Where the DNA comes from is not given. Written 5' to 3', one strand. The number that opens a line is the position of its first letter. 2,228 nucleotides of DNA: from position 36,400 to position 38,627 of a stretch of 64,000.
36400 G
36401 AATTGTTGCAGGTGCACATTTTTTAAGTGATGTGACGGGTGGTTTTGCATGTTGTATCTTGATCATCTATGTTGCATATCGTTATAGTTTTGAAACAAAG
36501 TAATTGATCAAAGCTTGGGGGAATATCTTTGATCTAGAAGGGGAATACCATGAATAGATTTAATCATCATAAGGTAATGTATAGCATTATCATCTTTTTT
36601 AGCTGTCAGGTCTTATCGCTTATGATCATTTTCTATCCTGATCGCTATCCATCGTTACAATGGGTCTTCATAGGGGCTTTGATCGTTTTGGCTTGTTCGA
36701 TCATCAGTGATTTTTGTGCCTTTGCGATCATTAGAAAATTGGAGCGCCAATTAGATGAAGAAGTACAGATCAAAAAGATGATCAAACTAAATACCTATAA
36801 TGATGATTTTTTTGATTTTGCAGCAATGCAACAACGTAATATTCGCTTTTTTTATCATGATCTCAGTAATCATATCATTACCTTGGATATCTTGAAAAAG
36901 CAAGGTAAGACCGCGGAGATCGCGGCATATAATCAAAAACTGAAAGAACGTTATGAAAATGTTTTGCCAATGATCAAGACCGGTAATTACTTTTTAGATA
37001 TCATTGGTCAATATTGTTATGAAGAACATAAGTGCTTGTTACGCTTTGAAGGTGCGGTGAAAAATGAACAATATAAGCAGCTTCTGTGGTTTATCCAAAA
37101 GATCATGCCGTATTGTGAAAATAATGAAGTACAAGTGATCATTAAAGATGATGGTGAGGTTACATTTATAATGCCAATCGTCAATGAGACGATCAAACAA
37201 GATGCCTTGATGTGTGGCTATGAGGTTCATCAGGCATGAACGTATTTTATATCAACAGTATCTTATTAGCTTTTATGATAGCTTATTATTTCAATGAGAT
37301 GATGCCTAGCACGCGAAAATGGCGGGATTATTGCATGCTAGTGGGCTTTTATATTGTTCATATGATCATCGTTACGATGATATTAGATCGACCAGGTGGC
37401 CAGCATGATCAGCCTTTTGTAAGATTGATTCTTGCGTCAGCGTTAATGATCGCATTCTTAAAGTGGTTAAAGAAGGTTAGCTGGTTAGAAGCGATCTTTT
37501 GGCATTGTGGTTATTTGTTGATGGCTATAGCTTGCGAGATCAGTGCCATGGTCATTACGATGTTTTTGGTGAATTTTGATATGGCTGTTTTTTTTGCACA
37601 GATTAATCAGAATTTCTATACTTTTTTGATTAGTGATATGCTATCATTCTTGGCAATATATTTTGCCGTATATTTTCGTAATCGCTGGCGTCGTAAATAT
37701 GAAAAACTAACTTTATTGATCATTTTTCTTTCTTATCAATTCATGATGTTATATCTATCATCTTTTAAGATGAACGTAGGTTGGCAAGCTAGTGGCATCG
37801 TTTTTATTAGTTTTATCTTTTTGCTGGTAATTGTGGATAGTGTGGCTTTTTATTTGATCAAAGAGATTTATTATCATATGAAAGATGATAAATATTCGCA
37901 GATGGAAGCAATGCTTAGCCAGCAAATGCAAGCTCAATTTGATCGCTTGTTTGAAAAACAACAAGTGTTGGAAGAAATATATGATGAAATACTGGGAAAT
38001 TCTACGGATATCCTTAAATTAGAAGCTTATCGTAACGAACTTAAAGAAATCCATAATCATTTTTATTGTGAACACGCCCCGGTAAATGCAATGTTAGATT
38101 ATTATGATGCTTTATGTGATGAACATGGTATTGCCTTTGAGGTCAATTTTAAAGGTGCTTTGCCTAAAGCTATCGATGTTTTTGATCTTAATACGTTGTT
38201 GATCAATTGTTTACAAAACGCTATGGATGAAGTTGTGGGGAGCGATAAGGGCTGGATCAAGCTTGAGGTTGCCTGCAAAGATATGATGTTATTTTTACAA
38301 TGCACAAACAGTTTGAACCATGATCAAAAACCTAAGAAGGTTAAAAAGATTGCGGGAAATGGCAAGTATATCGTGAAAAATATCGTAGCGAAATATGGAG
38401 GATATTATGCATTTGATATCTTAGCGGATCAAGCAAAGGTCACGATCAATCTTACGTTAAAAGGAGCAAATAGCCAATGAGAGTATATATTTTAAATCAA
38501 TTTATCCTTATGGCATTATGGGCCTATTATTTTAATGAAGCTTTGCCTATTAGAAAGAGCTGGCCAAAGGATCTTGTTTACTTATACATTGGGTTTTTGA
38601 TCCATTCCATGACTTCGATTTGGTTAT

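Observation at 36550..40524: Three tandem, translationally coupled AgrC-like sensor paralogs with complementary defects, convergent with one LytTR regulator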

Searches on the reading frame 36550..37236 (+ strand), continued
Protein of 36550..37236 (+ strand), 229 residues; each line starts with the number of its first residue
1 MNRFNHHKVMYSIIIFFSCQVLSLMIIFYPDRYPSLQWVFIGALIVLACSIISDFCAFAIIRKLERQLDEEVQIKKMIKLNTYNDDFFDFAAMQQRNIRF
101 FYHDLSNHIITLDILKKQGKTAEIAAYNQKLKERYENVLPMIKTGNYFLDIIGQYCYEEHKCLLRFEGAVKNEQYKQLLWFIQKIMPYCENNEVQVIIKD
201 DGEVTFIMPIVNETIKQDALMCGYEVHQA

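Call 97: search_protein_families(library=pfam, proteins=[L027:8437-9846:+, L027:9846-10367:+, L027:4035-4697:+, L027:2800-4026:+], max_evalue=0.01)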
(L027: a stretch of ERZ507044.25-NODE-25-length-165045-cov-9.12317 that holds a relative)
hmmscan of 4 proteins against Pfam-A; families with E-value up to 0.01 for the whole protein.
L027:8437-9846:+ (470 aa): 0 families

L027:9846-10367:+ (174 aa): 1 family
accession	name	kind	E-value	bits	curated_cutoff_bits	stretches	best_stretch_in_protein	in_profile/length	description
PF04397.21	LytTR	-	3.8e-25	88.4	22.6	1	73-168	2-97/98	LytTr DNA-binding domain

L027:4035-4697:+ (221 aa): 2 families
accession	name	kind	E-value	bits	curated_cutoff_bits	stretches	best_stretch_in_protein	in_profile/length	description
PF04816.18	TrmK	-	3.4e-45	154.5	27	1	19-202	1-188/205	tRNA (adenine(22)-N(1))-methyltransferase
PF12847.13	Methyltransf_18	-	9.8e-45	152.7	27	1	2-149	1-150/151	Methyltransferase domain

L027:2800-4026:+ (409 aa): 5 families
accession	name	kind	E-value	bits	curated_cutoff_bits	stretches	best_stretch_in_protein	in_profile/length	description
PF04539.22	Sigma70_r3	-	7.4e-30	103.3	25.3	1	252-328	1-76/78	Sigma-70 region 3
PF04542.20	Sigma70_r2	-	4.5e-24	84.5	24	1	173-243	1-71/71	Sigma-70 region 2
PF04545.22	Sigma70_r4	-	5.7e-20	71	24.1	1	342-395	1-50/50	Sigma-70, region 4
PF00140.25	Sigma70_r1_2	-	1.4e-16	60.5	22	1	135-168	1-34/34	Sigma-70 factor, region 1.2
PF03979.19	Sigma70_r1_1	-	0.0031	17.9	22.5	1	36-82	20-67/81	Sigma-70 factor, region 1.1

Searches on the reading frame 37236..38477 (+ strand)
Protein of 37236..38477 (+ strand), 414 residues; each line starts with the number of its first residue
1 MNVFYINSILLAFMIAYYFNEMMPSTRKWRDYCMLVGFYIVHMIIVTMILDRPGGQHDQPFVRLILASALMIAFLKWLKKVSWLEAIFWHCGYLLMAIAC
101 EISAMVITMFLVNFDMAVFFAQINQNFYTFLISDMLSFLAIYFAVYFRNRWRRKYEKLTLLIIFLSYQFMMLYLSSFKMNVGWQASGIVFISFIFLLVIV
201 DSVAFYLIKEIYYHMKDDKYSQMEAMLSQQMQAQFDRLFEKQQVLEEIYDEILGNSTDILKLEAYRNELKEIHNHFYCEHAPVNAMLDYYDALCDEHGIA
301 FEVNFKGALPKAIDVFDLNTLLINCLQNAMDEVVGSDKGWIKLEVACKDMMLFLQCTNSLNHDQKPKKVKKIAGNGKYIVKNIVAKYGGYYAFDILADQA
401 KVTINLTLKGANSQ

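Call 3: search_protein_families(library=pfam, proteins=[window:37236-38477:+], max_evalue=1)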
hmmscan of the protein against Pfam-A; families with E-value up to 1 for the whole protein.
window:37236-38477:+ (414 aa): 1 family
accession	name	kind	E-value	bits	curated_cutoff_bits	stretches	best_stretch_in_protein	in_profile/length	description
PF14501.12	HATPase_c_5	-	7.8e-07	29.4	22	1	314-406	2-99/102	GHKL domain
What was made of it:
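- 37236..38480 (+): p2: 414-aa multi-TM sensor with a shortened His-less DHp and an intact GHKL ATPase. Asp250 occupies the canonical His position. The N box is N324/N328 and the G box is G374/G376. HATPase_c_5 E 7.8e-7 (call 3).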

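Call 4: search_protein_families(library=ncbifam, proteins=[window:37236-38477:+], max_evalue=1)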
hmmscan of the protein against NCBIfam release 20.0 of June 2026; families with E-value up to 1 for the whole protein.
window:37236-38477:+ (414 aa): 1 family
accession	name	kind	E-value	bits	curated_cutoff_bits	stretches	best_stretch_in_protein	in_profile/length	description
NF003375.0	PRK04452.1-1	subfamily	0.043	12.8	488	1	312-371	159-221/442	acetyl-CoA decarbonylase/synthase complex subunit delta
